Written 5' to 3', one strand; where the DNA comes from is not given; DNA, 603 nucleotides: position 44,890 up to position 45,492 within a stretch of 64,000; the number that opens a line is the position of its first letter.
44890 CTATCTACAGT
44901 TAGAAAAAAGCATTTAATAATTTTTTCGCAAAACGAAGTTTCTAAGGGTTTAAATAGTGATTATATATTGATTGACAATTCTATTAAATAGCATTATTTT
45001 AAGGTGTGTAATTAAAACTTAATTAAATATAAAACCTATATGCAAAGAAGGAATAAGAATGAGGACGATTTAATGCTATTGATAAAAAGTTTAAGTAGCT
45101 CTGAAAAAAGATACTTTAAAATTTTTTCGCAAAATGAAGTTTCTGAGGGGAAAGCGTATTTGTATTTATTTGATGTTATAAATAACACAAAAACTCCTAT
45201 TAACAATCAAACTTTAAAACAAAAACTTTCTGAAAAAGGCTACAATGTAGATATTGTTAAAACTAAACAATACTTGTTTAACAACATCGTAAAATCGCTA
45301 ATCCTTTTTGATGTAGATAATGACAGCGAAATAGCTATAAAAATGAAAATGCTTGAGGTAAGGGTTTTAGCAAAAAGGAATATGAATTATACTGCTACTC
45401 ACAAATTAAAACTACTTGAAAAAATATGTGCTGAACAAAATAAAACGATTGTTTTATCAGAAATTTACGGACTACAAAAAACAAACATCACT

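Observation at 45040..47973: Two convergent paralogous ~484-aa helical proteins, each divergently paired with an adhesin locus: candidate uncharacterised regulators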

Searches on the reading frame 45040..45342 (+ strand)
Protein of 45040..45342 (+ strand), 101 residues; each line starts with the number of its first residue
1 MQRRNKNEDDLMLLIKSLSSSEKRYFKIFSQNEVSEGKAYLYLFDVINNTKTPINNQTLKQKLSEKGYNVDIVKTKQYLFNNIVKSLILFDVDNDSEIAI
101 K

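Call 59: search_protein_families(library=pfam, alignment_id=A7, max_evalue=10)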
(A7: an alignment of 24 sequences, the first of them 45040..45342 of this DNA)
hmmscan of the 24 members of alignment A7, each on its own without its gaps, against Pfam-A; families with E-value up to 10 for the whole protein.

A. member 1, window:45040-45342:+ (101 aa): 4 families
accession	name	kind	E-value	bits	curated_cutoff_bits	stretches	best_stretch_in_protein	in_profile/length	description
PF09478.16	CBM49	-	0.011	16.4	23.4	1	38-87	17-67/80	Carbohydrate binding domain CBM49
PF04361.18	DUF494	-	0.03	14.6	22.6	1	41-74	6-39/153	Protein of unknown function (DUF494)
PF13670.12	PepSY_2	-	0.11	12.9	24.3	1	54-76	29-51/83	Peptidase propeptide and YPEB domain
PF08461.16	HTH_12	-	0.18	12.2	21.4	1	42-70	2-30/66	Ribonuclease R winged-helix domain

B. families by the number of members that match (of 24 scanned): 23 families
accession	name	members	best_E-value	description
PF04361.18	DUF494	2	0.0069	Protein of unknown function (DUF494)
PF09478.16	CBM49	2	0.011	Carbohydrate binding domain CBM49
PF02944.25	BESS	2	0.039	BESS motif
PF13670.12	PepSY_2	2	0.11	Peptidase propeptide and YPEB domain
PF08461.16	HTH_12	2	0.17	Ribonuclease R winged-helix domain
PF02456.21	Adeno_IVa2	1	0.0057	Adenovirus IVa2 protein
PF02374.21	ArsA_ATPase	1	0.016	Anion-transporting ATPase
PF24012.1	DUF7326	1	0.024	Family of unknown function (DUF7326)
PF07579.16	DUF1548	1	0.026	Domain of Unknown Function (DUF1548)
PF11647.13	MLD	1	0.032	Membrane Localization Domain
PF04494.20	TFIID_NTD2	1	0.053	WD40 associated region in TFIID subunit, NTD2 domain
PF09596.15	MamL-1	1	0.06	MamL-1 domain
PF04433.23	SWIRM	1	0.065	SWIRM domain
PF08803.17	ydhR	1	0.071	Putative mono-oxygenase ydhR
PF18663.7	Pallilysin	1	0.08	Pallilysin beta barrel domain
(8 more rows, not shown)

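Call 66: predict_structure(alignment_id=A7)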
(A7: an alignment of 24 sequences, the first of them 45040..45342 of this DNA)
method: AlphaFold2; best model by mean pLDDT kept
length: 101 residues; sequences in the alignment: 24
mean_pLDDT: 84.1   pTM: 0.76
mean pLDDT of the five models: 84.1, 83.5, 83.3, 82.9, 83.0
residues with pLDDT >= 90: 63; 70-90: 19; 50-70: 12; < 50: 7
segments of 3 or more residues with pLDDT < 50: 1-7
pLDDT, mean of each block of 10 residues (from residue 1): 53 93 93 72 94 89 93 92 93 72 52
secondary structure, 60 per line:
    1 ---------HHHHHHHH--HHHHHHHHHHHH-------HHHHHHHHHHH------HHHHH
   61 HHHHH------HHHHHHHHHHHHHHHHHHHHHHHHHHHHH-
elements in order: H10-17 H20-31 H39-49 H56-65 H72-100

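Call 69: fold_search(model_id=the predicted structure, library=pdb)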
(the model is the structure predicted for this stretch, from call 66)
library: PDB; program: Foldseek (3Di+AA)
matches with E <= 10: 91; with E <= 0.001: 0
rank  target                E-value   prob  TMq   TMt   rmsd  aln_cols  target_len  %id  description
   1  6d57_B                1.5e+00  0.30  0.40  0.29   7.4        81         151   18  Campylobacter jejuni ferric uptake regulator S1 metalated (released 2018-05-23)
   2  3ust                  2.2e+00  0.08  0.26  0.14   9.1       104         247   12  Structure of BmNPV ORF075 (p33) (released 2012-10-10)
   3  2rgv_A                2.5e+00  0.35  0.43  0.33   3.8        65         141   12  The crystal structure of PerR-Ox highlights 2-oxo-Histidine formation (released 2008-10-14)
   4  5fd5_D                2.7e+00  0.28  0.41  0.33   4.2        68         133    4  manganese uptake regulator (released 2016-12-28)
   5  4mtd_B                2.7e+00  0.23  0.41  0.30   7.2        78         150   14  Zinc Uptake Regulator Complexed With Zinc AND DNA (released 2014-11-05)
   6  7kjs_B                2.7e+00  0.11  0.36  0.17   7.1        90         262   12  Crystal structure of CDK2/cyclin E in complex with PF-06873600 (released 2021-06-23)
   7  5fd5_C                2.8e+00  0.25  0.42  0.33   4.6        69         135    4  manganese uptake regulator (released 2016-12-28)
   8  2xig_C                2.8e+00  0.25  0.42  0.31   6.5        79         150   15  The structure of the Helicobacter pylori ferric uptake regulator Fur reveals three functional metal binding sites (released 2011-01-19)
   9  2fe3_B                3.4e+00  0.23  0.40  0.30   4.5        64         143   12  The crystal structure of bacillus subtilis PerR-Zn reveals a novel Zn(Cys)4 Structural redox switch (released 2006-12-19)
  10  5id4                  3.4e+00  0.06  0.26  0.15   8.8        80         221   20  Crystal structure of Proteus mirabilis ScsC in an extended conformation (released 2017-07-26)
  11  6bs9_C                3.4e+00  0.05  0.26  0.22  12.1       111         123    8  Stage III sporulation protein AB (SpoIIIAB) (released 2018-01-17)
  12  4mtd_D                3.6e+00  0.20  0.42  0.31   6.8        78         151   14  Zinc Uptake Regulator Complexed With Zinc AND DNA (released 2014-11-05)
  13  3i76_B                3.6e+00  0.06  0.25  0.12  10.7        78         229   18  The crystal structure of the orthorhombic form of the putative HAD-hydrolase YfnB from Bacillus subtilis bound to magn (released 2009-07-21)
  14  5fd6_A                3.8e+00  0.21  0.42  0.33   4.2        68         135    4  zinc-bound manganese uptake regulator (released 2016-12-28)
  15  9jlt_B                3.8e+00  0.03  0.22  0.08  11.7       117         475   16  GH57 family amylopullulanase D352N mutant from Aquifex aeolicus complex with alpha-cyclodextrin (released 2025-06-04)
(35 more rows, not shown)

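Call 93: find_homologous_proteins(query=A7, max_evalue=0.001)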
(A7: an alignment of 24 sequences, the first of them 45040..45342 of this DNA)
Query A7 (24 sequences) (101 aa, profile of the alignment): 395 proteins with E <= 0.001 among 4324 candidates; the best 120 are listed.
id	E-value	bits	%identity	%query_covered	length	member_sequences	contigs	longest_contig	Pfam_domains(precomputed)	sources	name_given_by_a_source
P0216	2.0e-28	116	35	91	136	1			-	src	-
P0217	4.0e-27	112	41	90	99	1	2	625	-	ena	-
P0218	4.8e-27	112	37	87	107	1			-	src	-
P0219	1.3e-26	111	39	81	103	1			-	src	-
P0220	1.4e-26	111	41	78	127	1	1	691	-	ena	-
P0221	1.9e-26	110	39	81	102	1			-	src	-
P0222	5.7e-26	109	35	87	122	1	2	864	-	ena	-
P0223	7.8e-26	108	34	90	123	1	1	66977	-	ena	-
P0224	2.2e-25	107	38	90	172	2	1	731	-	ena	-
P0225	3.0e-25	106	41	86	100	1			-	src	-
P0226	3.0e-25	106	51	44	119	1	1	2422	-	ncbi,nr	ncbi:MAG: hypothetical protein H0X46_08355, partial [Bacteroidetes bacterium]|nr:hypothetical protei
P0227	3.1e-25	106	44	84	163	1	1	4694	-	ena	-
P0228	3.3e-25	106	38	90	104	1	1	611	-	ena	-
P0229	6.2e-25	105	41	92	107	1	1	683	-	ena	-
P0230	7.1e-25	105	37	90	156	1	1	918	-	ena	-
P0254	3.3e-23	100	39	78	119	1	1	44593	-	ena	-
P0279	3.0e-22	97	35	84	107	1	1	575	PF27612.1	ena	-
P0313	2.8e-21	94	34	87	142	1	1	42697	-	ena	-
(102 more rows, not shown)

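Call 94: search_protein_families(library=pfam, proteins=[P0279, P0223, P0254, P0313], max_evalue=1)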
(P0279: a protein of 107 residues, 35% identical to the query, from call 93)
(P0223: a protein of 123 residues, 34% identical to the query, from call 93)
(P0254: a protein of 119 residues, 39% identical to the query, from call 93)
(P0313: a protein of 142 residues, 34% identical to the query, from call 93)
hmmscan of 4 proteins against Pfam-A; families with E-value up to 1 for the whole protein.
P0279 (107 aa): 0 families

P0223 (123 aa): 2 families
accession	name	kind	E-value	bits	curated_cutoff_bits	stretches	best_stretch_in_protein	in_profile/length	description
PF05621.17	TniB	-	0.034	14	22.4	1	5-99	21-112/189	Bacterial TniB protein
PF00619.27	CARD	-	0.056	13.9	23.9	0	52-94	38-82/85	Caspase recruitment domain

P0254 (119 aa): 1 family
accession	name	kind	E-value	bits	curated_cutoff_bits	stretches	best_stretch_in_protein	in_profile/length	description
PF08034.16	TES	-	0.047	14.4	24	1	13-56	16-60/66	Trematode eggshell synthesis protein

P0313 (142 aa): 2 families
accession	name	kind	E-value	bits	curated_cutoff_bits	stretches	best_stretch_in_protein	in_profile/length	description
PF01167.24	Tub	-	0.11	12.6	27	0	58-134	120-189/256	Tub family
PF25190.1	Tad5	-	0.54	10.8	27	0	7-54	59-106/123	Type I Thoeris inhibitor Tad5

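Call 95: find_encoding_contigs(protein=P0223, flank=4000, max_places=1)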
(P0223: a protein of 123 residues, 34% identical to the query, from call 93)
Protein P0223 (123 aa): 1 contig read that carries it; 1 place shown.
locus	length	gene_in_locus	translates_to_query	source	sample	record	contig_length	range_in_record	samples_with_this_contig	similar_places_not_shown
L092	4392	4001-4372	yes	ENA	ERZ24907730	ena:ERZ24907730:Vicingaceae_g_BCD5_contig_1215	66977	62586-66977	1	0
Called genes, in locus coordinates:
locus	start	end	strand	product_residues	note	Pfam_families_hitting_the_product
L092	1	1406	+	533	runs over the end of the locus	PF12810:ALK_LTK_GRD, PF02494:HYR (weak), PF18962:Por_Secre_tail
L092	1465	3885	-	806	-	PF17900:Peptidase_M1_N (weak), PF01433:Peptidase_M1, PF18962:Por_Secre_tail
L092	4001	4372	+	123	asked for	-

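Call 96: find_encoding_contigs(protein=P0254, flank=4000, max_places=1)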
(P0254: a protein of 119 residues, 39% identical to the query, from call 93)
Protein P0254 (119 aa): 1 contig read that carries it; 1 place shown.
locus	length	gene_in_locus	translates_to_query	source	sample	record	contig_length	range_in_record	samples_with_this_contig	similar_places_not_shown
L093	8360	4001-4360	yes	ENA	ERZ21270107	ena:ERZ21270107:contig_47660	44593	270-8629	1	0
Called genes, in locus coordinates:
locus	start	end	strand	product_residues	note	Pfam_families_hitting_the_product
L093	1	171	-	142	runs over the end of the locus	PF13548:DUF4126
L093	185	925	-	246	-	PF04909:Amidohydro_2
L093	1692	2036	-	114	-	-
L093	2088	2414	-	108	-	PF04993:TfoX_N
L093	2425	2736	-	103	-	-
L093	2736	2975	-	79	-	PF09365:DUF2461 (weak)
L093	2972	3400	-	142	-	PF09365:DUF2461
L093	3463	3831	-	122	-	PF00903:Glyoxalase (weak)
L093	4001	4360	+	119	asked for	-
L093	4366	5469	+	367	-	-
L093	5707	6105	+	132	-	PF11138:DUF2911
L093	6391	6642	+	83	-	-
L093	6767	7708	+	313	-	-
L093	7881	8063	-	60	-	-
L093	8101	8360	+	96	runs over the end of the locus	-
